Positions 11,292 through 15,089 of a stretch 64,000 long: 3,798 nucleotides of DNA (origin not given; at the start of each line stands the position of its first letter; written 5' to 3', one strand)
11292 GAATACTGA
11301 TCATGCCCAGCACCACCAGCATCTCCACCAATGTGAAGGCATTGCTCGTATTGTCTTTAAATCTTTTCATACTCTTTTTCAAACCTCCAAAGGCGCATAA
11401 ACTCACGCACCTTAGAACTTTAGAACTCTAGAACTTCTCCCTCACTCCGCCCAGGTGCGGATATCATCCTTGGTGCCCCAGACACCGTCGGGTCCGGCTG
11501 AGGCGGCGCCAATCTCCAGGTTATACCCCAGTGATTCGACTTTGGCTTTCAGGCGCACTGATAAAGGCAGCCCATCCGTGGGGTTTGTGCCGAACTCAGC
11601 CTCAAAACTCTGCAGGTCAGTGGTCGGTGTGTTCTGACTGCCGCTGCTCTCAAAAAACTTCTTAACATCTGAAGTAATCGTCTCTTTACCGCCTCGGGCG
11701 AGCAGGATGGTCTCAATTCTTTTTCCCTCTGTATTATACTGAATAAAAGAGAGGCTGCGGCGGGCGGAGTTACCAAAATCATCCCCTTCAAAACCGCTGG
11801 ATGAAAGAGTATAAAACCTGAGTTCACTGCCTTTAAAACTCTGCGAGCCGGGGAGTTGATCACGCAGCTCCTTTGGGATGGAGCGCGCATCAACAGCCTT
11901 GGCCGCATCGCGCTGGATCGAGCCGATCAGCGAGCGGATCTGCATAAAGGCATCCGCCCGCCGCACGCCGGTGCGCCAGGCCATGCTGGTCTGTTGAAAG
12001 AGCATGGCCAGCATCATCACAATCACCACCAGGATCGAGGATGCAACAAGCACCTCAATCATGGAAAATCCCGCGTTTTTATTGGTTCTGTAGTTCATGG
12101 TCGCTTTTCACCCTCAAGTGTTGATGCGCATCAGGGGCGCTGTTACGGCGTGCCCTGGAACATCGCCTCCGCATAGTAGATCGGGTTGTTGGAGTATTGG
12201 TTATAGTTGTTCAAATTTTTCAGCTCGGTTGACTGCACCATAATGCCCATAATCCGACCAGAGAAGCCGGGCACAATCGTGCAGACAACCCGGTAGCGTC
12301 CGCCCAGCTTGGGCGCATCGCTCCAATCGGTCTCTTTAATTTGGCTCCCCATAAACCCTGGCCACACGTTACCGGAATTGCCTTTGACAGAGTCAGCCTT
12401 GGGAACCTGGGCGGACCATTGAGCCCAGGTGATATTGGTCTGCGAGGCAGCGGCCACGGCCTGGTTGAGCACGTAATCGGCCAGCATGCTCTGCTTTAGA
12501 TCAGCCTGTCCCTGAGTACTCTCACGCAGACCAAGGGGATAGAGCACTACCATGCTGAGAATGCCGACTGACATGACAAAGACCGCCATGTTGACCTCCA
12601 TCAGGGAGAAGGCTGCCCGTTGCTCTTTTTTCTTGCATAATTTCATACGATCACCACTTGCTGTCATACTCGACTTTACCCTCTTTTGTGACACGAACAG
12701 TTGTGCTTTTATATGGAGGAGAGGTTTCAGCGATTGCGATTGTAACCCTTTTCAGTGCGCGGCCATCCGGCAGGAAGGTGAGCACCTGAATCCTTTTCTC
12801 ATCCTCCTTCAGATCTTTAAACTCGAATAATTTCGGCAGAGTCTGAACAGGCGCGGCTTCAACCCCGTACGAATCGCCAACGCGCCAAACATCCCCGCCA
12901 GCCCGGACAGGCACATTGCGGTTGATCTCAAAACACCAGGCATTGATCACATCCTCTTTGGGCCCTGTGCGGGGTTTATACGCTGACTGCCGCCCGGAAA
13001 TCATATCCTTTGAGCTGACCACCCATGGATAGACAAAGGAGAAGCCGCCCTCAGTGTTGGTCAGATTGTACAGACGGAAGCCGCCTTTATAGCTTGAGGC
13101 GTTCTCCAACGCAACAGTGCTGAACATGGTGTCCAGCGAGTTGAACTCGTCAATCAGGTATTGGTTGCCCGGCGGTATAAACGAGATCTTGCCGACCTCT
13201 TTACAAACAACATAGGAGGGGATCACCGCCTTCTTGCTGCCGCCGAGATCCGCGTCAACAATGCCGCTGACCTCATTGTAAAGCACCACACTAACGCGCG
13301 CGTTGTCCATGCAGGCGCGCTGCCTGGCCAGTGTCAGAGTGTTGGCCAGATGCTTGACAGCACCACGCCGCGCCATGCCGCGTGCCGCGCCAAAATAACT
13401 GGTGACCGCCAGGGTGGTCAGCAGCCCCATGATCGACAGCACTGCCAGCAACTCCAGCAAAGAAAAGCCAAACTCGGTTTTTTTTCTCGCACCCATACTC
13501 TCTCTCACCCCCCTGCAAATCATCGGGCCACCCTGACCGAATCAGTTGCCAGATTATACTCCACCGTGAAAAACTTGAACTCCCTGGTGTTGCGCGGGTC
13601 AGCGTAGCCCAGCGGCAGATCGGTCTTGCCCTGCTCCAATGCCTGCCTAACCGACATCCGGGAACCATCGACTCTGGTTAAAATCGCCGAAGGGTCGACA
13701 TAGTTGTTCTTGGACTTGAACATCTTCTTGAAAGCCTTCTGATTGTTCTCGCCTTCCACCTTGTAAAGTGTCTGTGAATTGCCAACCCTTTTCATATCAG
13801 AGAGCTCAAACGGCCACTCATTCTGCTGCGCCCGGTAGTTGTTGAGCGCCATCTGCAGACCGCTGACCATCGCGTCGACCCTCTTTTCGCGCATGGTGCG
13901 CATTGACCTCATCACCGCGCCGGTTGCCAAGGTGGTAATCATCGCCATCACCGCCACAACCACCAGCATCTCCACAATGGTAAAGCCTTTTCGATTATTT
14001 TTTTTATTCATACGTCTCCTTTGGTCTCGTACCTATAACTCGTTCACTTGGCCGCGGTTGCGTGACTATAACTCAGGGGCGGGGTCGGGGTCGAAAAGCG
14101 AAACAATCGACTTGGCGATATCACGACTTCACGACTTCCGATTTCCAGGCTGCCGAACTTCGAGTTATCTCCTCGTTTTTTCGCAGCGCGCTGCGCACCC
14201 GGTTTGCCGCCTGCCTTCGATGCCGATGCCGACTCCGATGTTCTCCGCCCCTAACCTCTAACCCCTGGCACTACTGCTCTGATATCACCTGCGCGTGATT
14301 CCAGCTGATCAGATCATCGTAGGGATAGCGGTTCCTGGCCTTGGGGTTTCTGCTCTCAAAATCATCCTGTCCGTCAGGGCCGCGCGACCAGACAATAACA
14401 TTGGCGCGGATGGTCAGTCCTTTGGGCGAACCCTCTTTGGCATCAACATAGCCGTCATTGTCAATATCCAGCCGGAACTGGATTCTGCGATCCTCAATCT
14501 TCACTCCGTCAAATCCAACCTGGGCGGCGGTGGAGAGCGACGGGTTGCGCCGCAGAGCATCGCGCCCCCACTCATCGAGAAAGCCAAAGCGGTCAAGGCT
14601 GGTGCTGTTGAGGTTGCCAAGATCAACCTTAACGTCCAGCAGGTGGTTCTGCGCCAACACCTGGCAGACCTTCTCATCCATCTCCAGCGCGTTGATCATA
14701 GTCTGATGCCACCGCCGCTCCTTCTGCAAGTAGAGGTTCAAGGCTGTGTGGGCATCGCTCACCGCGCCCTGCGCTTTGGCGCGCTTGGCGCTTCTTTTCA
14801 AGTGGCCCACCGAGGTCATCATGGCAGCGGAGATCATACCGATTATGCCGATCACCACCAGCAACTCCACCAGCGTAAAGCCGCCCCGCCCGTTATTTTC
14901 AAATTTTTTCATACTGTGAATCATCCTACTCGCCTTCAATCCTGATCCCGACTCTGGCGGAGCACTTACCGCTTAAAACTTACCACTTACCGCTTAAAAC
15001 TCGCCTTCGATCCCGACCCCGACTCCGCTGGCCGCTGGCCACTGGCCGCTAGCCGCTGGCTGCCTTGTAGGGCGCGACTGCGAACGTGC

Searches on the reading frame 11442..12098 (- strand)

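Call 19: search_protein_families(library=pfam, proteins=[window:11442-12098:-], max_evalue=0.001)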
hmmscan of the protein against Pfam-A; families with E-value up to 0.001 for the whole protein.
window:11442-12098:- (218 aa): 1 family
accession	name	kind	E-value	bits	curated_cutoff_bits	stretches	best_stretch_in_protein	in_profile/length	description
PF07963.17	N_methyl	-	1.9e-05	24.5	21.2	1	6-30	2-26/27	Prokaryotic N-terminal methylation motif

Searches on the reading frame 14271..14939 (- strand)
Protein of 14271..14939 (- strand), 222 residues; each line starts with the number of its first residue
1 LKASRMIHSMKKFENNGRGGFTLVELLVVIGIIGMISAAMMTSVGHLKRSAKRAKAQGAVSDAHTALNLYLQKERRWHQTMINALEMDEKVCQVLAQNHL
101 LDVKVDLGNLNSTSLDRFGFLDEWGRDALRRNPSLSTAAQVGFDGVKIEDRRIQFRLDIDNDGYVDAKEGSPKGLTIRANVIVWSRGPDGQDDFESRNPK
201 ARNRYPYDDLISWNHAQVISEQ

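Call 66: search_protein_families(library=pfam, proteins=[window:14271-14939:-], max_evalue=0.001)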
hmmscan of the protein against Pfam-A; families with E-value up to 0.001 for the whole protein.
window:14271-14939:- (222 aa): 1 family
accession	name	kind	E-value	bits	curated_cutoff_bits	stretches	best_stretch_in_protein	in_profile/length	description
PF07963.17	N_methyl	-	9.2e-07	28.6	21.2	1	16-40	2-26/27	Prokaryotic N-terminal methylation motif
